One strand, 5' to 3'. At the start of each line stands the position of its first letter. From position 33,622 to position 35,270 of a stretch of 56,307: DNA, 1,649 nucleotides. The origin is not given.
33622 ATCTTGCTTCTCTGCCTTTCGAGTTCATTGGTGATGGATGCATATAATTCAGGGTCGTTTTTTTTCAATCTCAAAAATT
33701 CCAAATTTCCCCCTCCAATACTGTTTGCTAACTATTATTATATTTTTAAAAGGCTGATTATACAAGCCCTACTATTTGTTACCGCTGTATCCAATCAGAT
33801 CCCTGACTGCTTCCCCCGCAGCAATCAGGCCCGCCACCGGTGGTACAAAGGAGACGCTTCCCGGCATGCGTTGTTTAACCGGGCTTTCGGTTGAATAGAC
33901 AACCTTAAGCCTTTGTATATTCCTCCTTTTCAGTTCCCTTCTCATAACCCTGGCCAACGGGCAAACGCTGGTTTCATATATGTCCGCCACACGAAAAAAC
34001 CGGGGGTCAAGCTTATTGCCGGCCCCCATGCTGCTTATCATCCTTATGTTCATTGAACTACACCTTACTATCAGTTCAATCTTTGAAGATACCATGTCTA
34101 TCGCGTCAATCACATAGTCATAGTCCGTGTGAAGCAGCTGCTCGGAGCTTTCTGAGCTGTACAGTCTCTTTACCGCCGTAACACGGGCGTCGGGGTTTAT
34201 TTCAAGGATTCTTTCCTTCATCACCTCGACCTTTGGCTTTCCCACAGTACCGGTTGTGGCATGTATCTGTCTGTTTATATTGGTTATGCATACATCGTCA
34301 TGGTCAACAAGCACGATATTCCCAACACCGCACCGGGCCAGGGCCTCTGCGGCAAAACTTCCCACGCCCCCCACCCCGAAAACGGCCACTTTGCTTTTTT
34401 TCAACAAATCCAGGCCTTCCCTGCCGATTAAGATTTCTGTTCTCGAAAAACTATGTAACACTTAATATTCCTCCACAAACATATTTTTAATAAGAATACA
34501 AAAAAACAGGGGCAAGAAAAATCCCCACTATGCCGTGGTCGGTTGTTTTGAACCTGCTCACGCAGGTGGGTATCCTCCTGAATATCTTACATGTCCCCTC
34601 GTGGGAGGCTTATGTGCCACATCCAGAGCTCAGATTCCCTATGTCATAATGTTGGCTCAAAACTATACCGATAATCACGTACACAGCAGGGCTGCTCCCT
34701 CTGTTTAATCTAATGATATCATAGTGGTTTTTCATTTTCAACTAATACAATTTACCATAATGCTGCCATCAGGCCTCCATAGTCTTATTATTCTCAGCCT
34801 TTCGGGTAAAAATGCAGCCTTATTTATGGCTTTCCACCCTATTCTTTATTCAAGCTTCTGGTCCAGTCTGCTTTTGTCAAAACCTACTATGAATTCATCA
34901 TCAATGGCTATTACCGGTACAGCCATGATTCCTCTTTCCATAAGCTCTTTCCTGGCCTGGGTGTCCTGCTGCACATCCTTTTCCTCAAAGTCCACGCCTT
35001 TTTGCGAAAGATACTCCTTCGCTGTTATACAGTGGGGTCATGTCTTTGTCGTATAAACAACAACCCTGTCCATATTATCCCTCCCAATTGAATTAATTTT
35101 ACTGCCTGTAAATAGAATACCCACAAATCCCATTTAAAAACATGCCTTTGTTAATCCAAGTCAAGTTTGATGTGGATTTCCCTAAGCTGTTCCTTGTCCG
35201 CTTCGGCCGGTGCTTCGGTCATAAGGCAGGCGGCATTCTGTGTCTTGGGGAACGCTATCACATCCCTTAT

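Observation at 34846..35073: Hidden selenoprotein: UGA-recoded U-P-H-C glutaredoxin with a SECIS-like hairpin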

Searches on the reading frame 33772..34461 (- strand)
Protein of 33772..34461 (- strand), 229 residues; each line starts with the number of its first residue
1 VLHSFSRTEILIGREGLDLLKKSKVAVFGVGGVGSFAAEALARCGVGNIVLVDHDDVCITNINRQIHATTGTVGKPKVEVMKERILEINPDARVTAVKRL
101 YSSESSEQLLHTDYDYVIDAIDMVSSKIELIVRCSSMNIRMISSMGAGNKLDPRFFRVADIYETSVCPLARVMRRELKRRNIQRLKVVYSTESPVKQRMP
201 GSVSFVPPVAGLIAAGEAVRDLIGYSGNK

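Call 16: find_encoding_contigs(protein=window:33772-34461:-, flank=10000, max_places=6)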
Protein window:33772-34461:- (229 aa): 23 contigs read that carry it; 6 places shown.
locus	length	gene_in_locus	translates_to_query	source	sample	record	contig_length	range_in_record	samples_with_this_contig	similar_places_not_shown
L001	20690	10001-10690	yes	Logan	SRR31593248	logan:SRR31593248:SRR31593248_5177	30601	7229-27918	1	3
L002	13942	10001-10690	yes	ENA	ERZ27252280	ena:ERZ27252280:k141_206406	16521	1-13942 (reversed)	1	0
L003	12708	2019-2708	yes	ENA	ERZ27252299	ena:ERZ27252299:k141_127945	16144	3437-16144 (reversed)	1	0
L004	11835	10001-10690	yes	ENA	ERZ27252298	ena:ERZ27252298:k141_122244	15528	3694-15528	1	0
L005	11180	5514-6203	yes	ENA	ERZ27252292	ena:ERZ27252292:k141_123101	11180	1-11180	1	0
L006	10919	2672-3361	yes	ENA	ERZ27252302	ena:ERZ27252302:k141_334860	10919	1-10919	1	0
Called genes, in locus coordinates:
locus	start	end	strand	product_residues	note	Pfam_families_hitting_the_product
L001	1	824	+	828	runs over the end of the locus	PF01368:DHH, PF02272:DHHA1, PF17768:RecJ_OB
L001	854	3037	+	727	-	PF01966:HD, PF13328:HD_4, PF04607:RelA_SpoT, PF02824:TGS, PF19296:RelA_AH, PF28438:RelA_RIS, PF13291:ACT_4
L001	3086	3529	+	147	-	PF02580:Tyr_Deacylase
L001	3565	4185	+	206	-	PF23023:Anti-Pycsar_Apyc1 (faint), PF00753:Lactamase_B, PF12706:Lactamase_B_2 (weak)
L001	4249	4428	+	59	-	-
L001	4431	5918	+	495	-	PF04055:Radical_SAM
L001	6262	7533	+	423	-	PF13393:tRNA-synt_His, PF00587:tRNA-synt_2b, PF13393:tRNA-synt_His, PF03129:HGTP_anticodon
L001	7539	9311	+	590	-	PF01336:tRNA_anti-codon, PF00152:tRNA-synt_2, PF01409:tRNA-synt_2d (faint), PF02938:GAD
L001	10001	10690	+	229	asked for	PF00899:ThiF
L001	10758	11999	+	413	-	PF00464:SHMT, PF00155:Aminotran_1_2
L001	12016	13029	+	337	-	PF01070:FMN_dh, PF00478:IMPDH (weak), PF01070:FMN_dh, PF01645:Glu_synthase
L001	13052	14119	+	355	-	PF01168:Ala_racemase_N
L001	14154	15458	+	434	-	PF05496:RuvB_N, PF00158:Sigma54_activat (faint), PF00004:AAA, PF07728:AAA_5 (faint), PF13173:AAA_14, PF16193:AAA_assoc_2, PF12002:MgsA_C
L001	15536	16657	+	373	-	PF00990:GGDEF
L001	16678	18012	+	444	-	PF03448:MgtE_N, PF00571:CBS, PF01769:MgtE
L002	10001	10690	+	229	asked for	PF00899:ThiF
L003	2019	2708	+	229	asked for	PF00899:ThiF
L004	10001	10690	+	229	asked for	PF00899:ThiF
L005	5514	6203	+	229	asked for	PF00899:ThiF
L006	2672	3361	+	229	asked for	PF00899:ThiF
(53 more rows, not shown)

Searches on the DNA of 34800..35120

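Call 58: search_rna_families(source=window, start=34800, end=35120, threshold=evalue, max_evalue=10, show_alignments=3)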
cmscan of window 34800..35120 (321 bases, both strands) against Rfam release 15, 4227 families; matches with E-value up to 10: 3.
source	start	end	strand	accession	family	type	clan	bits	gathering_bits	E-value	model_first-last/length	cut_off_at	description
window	34838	34938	-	RF02958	drum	Gene; sRNA;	-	12.8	43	6.2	1-112/112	no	drum RNA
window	34875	34939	-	RF01559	DdR1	Gene; snRNA; snoRNA; CD-box;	-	12.7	70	8.6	1-66/66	no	Dictyostelium snoRNA DdR1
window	34949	34995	-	RF01134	sR30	Gene; snRNA; snoRNA; CD-box;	-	8.7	38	9.7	1-57/57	no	Small nucleolar RNA sR30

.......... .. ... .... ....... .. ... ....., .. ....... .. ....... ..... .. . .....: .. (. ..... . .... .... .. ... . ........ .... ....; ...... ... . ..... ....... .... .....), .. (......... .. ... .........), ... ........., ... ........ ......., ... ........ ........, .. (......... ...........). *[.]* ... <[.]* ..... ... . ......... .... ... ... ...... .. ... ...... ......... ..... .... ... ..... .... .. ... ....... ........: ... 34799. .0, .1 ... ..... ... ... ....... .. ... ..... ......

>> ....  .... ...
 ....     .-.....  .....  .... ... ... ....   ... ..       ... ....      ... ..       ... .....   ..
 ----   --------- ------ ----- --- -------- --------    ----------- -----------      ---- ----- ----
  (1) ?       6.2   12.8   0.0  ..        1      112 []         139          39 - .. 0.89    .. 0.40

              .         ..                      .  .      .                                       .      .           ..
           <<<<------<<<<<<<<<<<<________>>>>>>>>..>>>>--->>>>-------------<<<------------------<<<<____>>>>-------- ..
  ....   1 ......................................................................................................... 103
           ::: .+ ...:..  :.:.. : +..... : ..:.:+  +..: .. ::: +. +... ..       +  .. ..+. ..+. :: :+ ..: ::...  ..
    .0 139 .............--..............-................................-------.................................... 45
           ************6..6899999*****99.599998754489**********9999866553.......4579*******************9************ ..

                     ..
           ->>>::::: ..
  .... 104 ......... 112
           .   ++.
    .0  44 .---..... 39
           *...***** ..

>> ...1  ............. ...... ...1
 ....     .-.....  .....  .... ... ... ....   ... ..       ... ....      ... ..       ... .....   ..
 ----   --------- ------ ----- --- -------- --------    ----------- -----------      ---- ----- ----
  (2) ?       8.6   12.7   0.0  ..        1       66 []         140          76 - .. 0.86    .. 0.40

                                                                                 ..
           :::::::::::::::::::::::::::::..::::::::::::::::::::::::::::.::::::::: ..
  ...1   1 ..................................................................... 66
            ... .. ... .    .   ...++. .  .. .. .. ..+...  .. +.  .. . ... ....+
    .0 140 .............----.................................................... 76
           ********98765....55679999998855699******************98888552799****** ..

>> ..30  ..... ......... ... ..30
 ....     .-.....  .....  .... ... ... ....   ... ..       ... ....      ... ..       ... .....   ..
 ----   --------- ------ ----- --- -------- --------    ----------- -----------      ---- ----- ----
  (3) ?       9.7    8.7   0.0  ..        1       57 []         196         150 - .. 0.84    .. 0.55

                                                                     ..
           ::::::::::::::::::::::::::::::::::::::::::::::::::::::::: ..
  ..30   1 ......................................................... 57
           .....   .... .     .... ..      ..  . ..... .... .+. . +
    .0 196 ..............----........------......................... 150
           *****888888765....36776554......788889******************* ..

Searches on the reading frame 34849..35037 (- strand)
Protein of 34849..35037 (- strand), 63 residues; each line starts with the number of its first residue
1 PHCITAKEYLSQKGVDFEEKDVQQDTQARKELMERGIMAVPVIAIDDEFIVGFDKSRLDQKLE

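Call 22: search_protein_representatives(protein=window:34849-35037:-)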
Query: 63 residues. Proteins with E-value up to 0.001 (for the whole library): 1221; up to 1e-10: 20; up to 1e-30: 0. The best 150 are listed.
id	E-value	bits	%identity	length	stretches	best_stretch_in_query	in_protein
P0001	9.2e-21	88.8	80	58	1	8-62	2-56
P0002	2.4e-19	84.3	42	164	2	1-60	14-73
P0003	6.6e-18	79.8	37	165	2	2-59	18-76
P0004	1.6e-17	78.6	61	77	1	1-62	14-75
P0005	2.1e-17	78.3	61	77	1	1-62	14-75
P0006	8.1e-17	76.4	67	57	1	7-61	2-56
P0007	2.4e-15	71.8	38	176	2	3-60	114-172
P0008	1.6e-13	66.1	45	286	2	1-62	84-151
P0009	3.4e-13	65.1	61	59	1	7-60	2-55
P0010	6.6e-13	64.2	61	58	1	7-60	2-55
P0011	7.1e-13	64.1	52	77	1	2-61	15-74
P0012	8.2e-13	63.9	52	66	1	3-62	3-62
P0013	9.6e-12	60.5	52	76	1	1-61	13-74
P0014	1.0e-11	60.4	50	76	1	1-62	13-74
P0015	1.3e-11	60.1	54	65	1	3-59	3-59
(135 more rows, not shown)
